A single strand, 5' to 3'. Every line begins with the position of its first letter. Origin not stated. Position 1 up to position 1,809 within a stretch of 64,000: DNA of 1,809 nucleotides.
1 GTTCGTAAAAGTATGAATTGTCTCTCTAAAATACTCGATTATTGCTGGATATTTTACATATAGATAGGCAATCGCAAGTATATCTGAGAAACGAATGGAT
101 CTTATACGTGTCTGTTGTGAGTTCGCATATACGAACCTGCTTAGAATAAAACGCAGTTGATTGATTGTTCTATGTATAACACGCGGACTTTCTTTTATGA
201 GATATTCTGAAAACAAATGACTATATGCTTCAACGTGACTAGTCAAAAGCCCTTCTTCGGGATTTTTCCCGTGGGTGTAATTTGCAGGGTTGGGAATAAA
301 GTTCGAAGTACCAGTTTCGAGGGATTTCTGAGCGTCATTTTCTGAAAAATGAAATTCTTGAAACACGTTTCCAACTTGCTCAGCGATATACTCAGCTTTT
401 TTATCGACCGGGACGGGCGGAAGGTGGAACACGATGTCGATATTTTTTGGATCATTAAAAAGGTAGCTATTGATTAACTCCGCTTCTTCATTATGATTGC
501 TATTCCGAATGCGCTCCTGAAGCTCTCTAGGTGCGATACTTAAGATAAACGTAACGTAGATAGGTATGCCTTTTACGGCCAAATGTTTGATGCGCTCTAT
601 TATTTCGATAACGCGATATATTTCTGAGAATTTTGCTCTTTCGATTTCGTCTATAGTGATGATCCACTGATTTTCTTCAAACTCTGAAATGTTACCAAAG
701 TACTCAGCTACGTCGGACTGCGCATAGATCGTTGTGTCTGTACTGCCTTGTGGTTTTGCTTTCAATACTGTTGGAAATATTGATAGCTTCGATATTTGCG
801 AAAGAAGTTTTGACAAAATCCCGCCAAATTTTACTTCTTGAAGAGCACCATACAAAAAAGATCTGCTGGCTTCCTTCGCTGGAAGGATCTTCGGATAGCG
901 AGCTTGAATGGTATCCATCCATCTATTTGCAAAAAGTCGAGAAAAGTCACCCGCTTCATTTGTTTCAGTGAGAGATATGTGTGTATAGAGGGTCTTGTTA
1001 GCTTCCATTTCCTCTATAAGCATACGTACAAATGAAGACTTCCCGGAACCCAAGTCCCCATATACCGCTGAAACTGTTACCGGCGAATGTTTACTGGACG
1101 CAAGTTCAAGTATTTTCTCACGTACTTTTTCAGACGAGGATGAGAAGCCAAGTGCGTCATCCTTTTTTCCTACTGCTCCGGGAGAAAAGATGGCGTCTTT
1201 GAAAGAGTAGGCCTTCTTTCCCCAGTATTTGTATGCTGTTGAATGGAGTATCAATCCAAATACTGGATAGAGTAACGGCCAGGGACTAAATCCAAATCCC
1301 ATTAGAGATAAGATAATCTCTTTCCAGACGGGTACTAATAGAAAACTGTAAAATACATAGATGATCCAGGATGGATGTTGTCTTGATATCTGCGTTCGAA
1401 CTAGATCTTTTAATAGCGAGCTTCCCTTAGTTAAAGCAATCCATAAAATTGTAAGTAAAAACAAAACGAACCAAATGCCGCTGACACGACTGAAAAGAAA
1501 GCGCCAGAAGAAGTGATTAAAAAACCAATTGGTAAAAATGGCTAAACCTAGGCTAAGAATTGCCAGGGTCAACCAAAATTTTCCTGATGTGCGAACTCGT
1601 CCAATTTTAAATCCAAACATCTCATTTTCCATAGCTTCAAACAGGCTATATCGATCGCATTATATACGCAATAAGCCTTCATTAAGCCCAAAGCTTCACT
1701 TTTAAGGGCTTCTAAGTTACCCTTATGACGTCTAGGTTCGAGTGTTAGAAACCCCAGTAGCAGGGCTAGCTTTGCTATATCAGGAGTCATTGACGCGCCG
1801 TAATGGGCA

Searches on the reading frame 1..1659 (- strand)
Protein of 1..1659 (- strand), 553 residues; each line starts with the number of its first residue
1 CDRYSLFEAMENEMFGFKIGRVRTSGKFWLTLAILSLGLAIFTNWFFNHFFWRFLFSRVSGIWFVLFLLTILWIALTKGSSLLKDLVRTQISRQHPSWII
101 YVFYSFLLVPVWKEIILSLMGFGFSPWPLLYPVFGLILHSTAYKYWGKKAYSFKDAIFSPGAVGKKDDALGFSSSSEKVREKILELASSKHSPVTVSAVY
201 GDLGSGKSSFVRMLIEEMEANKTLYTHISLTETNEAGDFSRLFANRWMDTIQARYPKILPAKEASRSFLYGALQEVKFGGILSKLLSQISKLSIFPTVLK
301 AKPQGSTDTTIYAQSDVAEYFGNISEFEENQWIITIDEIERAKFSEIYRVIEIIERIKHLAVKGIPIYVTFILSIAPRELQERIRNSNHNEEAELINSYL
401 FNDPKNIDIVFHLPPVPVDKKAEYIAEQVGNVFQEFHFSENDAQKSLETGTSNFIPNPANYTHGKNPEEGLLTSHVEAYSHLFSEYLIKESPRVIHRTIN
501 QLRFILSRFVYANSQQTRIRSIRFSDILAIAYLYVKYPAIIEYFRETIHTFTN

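Call 108: search_solved_structures(query=window:1-1659:-, max_evalue=0.01)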
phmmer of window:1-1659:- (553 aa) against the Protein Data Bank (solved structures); distinct sequences matched with E-value up to 0.01: 0.
